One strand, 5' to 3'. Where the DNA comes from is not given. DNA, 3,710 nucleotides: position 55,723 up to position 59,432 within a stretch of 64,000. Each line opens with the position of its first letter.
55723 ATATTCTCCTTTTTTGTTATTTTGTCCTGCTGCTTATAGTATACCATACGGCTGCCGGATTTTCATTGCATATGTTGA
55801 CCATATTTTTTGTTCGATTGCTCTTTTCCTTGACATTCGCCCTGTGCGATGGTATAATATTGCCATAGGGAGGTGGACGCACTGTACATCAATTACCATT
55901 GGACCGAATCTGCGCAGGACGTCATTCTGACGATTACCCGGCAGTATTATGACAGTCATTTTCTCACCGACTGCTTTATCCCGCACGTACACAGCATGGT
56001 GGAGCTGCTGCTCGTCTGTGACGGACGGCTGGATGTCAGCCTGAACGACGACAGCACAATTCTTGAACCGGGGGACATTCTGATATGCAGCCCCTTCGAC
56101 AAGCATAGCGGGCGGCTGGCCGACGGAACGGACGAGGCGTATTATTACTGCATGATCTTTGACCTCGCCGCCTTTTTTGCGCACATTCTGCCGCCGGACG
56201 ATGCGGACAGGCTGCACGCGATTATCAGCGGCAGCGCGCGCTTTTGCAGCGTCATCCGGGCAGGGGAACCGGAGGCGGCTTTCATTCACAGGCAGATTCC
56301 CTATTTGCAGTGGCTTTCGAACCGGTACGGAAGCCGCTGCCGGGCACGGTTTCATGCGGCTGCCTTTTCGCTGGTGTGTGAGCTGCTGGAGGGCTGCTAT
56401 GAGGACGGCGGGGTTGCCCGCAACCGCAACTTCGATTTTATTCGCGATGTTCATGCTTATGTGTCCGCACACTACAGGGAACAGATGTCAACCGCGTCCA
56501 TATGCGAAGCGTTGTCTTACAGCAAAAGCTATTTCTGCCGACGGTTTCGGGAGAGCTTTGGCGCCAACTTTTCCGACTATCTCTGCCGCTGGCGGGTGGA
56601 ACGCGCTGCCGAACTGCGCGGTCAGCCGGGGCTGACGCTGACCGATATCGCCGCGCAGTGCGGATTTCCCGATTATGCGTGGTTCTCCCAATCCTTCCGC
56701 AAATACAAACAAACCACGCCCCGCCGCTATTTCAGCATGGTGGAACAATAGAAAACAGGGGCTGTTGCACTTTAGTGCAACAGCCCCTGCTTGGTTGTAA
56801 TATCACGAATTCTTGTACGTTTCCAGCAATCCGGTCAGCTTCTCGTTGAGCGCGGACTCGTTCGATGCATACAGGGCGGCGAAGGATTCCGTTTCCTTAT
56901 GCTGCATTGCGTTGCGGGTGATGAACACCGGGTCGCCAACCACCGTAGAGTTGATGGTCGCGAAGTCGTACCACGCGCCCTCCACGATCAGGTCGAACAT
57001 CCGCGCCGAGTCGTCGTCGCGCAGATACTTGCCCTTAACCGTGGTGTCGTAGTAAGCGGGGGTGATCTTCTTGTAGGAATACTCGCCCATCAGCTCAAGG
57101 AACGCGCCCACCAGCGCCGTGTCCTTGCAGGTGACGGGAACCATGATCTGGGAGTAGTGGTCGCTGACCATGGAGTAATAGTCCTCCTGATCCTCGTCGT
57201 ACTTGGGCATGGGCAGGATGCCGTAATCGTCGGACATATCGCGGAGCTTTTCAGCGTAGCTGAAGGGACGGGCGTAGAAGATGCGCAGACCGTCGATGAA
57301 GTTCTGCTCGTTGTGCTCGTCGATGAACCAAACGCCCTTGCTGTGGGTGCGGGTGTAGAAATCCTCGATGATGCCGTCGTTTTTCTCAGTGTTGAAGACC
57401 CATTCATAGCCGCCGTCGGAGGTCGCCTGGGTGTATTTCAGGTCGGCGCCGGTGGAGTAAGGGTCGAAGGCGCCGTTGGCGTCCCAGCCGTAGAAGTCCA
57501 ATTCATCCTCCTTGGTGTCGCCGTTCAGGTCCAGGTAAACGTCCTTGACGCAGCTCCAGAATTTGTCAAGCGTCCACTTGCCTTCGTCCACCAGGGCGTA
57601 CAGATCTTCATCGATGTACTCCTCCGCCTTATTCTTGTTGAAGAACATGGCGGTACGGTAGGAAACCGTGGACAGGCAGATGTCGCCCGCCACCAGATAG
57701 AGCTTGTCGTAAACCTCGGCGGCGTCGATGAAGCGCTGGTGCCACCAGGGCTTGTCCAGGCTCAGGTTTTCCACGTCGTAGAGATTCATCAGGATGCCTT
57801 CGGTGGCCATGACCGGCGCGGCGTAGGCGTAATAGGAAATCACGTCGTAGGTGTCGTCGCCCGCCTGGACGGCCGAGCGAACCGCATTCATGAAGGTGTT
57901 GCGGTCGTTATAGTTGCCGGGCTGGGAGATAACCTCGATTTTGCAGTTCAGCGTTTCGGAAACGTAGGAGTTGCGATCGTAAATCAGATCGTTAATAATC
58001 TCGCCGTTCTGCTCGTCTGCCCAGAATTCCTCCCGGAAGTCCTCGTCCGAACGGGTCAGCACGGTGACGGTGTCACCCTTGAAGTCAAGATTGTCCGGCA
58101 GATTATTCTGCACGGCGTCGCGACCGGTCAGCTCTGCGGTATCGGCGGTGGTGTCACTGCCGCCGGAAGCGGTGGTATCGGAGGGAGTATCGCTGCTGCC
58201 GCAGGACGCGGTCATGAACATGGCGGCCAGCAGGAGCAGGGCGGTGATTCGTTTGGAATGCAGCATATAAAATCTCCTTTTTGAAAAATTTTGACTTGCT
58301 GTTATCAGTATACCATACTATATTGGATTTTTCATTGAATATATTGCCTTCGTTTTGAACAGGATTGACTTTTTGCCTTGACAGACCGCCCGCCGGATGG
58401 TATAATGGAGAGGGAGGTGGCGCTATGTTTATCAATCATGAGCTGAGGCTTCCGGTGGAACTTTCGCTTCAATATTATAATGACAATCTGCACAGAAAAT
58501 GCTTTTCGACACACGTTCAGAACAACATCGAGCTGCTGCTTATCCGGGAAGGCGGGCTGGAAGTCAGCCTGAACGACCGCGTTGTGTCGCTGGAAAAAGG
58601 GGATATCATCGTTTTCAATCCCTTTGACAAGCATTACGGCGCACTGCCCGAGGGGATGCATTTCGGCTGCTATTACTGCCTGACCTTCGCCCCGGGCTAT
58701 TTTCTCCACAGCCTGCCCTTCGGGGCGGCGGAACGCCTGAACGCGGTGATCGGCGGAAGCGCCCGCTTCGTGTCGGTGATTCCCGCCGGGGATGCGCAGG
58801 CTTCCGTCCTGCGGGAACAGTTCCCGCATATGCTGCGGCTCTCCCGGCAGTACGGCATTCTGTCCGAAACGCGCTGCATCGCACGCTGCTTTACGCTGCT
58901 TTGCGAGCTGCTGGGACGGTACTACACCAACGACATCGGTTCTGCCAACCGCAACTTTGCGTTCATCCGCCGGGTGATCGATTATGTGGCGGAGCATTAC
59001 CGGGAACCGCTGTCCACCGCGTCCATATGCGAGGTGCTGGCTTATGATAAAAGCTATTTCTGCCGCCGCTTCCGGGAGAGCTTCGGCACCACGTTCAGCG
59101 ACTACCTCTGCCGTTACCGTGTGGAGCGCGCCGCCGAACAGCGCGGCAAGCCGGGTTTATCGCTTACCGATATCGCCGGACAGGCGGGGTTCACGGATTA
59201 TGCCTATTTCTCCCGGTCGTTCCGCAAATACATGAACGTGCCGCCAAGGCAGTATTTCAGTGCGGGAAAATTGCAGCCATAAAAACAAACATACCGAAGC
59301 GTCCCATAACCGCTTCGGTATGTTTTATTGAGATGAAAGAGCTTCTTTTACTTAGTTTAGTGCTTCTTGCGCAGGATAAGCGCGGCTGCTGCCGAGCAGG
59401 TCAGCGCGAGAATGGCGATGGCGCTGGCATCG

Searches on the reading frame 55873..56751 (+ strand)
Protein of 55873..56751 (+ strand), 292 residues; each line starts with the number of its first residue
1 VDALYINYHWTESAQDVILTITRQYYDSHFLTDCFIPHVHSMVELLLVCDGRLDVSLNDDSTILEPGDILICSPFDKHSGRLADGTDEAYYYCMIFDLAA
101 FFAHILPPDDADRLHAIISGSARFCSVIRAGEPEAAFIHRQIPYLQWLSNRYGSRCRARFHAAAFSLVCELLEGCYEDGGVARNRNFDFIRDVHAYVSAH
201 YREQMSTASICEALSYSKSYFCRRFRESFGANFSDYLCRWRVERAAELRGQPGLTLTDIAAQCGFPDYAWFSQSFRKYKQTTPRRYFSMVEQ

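Call 89: search_protein_families(library=pfam, proteins=[window:55873-56751:+], max_evalue=0.0001)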
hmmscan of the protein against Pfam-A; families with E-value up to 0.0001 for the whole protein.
window:55873-56751:+ (292 aa): 4 families
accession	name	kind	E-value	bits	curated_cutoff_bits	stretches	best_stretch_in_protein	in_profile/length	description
PF12833.13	HTH_18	-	3.5e-18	66.1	33.6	1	210-287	1-78/80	Helix-turn-helix domain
PF00165.29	HTH_AraC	-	1.9e-13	50.6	26.6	1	253-287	8-41/42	Bacterial regulatory helix-turn-helix proteins, AraC family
PF02311.25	AraC_binding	-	7e-09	36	21.1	1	26-102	7-82/135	AraC-like ligand binding domain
PF07883.17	Cupin_2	-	2.5e-06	27.5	27.2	1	37-92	13-67/70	Cupin domain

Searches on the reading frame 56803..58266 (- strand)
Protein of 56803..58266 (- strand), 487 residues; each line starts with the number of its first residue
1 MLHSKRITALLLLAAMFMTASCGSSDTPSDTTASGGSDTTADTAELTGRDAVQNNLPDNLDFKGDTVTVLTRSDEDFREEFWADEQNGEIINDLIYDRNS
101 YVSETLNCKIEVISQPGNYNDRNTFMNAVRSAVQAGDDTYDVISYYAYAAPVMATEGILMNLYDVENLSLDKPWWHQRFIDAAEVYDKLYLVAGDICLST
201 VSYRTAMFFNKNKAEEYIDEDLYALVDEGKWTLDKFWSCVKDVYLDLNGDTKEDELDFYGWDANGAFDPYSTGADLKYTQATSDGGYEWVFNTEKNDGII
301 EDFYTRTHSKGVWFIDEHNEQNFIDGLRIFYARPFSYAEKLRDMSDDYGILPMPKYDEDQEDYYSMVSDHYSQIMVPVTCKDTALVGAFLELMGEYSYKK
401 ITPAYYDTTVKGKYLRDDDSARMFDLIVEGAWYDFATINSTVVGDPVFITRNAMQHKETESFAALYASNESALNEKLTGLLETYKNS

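Call 89: search_protein_families(library=pfam, proteins=[window:56803-58266:-], max_evalue=0.0001)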
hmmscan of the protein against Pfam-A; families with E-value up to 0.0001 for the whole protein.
window:56803-58266:- (487 aa): 1 family
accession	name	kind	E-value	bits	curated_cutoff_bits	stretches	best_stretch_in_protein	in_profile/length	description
PF13416.11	SBP_bac_8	-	5.1e-07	30.2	27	1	109-393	13-243/279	Bacterial extracellular solute-binding protein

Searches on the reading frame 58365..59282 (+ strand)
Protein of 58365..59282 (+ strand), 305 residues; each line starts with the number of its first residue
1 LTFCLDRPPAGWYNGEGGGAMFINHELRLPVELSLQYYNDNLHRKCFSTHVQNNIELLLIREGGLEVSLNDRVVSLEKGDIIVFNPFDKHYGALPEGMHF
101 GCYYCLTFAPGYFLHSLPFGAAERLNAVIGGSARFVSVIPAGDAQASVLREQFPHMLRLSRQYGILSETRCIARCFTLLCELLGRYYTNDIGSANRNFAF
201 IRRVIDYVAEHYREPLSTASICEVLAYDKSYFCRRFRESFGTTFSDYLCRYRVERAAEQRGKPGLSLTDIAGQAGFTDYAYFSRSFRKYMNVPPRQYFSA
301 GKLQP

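Call 89: search_protein_families(library=pfam, proteins=[window:58365-59282:+], max_evalue=0.0001)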
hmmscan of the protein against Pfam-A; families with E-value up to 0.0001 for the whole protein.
window:58365-59282:+ (305 aa): 3 families
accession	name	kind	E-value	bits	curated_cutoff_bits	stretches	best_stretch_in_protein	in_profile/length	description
PF12833.13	HTH_18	-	4.5e-19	69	33.6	1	222-298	2-78/80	Helix-turn-helix domain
PF00165.29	HTH_AraC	-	5e-18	65.2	26.6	2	264-298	8-41/42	Bacterial regulatory helix-turn-helix proteins, AraC family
PF02311.25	AraC_binding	-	5.6e-07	29.8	21.1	1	41-114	10-82/135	AraC-like ligand binding domain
